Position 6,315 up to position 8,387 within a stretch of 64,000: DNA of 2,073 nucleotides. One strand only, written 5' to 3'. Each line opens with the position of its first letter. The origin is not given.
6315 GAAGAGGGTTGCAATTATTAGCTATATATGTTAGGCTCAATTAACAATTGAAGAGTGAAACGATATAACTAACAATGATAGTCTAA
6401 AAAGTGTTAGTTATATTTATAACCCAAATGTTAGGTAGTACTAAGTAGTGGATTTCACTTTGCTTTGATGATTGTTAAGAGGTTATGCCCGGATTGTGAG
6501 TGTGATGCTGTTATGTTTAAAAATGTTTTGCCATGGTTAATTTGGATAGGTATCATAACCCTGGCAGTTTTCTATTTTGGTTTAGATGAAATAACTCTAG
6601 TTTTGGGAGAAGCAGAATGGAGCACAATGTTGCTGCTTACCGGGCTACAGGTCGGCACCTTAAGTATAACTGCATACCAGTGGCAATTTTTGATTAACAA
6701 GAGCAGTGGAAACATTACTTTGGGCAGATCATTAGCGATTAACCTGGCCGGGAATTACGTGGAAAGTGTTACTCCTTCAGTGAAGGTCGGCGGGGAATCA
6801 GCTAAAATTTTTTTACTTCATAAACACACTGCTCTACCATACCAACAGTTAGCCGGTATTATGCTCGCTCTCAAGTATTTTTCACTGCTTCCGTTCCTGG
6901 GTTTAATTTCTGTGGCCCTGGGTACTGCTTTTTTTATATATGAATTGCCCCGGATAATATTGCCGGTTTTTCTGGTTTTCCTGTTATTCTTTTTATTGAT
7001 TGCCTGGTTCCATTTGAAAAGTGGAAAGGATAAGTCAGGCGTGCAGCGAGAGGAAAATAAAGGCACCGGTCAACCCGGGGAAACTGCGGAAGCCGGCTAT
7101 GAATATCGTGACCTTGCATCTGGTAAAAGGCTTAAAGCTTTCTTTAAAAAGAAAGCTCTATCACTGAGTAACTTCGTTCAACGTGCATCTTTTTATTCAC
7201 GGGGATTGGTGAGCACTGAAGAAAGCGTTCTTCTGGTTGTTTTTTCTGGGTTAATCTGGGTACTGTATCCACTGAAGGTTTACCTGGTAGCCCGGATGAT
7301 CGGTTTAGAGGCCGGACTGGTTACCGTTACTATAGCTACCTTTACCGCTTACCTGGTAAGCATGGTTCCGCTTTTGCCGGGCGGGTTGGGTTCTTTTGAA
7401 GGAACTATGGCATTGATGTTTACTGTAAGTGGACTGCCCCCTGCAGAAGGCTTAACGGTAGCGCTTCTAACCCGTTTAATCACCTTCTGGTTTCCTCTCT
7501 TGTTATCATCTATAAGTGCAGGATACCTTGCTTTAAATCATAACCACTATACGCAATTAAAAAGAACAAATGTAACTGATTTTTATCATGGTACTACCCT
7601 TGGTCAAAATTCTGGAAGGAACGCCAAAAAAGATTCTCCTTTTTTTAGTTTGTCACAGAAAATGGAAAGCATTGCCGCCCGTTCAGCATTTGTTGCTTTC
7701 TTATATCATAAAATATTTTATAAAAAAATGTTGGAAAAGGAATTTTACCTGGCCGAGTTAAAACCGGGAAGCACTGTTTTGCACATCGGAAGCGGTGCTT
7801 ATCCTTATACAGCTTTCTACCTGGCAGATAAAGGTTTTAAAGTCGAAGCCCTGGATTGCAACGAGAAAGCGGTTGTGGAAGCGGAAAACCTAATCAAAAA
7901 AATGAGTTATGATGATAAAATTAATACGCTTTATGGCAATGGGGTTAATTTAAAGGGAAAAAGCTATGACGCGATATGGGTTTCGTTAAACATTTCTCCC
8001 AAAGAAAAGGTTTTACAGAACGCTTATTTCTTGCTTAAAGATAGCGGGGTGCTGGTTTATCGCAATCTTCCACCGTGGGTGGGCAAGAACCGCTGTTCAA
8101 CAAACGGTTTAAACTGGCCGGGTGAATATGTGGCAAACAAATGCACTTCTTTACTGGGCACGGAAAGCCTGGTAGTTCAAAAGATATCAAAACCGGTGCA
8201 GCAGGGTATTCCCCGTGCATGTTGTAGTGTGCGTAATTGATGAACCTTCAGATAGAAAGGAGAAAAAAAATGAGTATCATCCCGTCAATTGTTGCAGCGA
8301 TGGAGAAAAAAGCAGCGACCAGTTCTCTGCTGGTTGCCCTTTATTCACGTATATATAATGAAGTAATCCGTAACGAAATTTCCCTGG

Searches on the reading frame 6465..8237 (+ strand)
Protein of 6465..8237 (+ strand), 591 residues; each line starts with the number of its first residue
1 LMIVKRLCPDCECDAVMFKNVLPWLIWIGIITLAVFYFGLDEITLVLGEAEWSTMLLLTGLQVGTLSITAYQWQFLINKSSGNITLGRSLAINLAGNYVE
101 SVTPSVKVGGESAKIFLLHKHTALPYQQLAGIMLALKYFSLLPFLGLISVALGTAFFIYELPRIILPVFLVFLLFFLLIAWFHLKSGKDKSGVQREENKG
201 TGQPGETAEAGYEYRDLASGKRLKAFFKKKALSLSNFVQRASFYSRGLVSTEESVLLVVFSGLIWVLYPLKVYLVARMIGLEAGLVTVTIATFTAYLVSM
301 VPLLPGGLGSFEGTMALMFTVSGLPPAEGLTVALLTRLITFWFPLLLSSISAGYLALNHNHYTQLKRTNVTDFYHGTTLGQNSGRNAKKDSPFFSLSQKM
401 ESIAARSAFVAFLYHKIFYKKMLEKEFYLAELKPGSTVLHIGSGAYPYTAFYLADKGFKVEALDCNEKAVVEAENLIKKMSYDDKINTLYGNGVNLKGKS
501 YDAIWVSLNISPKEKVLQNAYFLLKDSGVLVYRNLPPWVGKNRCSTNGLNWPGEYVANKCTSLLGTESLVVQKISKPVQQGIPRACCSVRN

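Call 35: search_protein_families(library=pfam, proteins=[window:6465-8237:+], max_evalue=0.01)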
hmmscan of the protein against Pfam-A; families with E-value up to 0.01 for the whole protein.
window:6465-8237:+ (591 aa): 3 families
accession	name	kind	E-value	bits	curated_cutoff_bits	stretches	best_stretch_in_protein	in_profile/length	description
PF03706.18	LPG_synthase_TM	-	2.4e-40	139.3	33.4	1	25-347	2-301/302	Lysylphosphatidylglycerol synthase TM region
PF01209.24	Ubie_methyltran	-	2.5e-05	24.2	20.1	1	409-531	26-150/233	ubiE/COQ5 methyltransferase family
PF13649.12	Methyltransf_25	-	0.0032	18.5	27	1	438-528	1-97/97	Methyltransferase domain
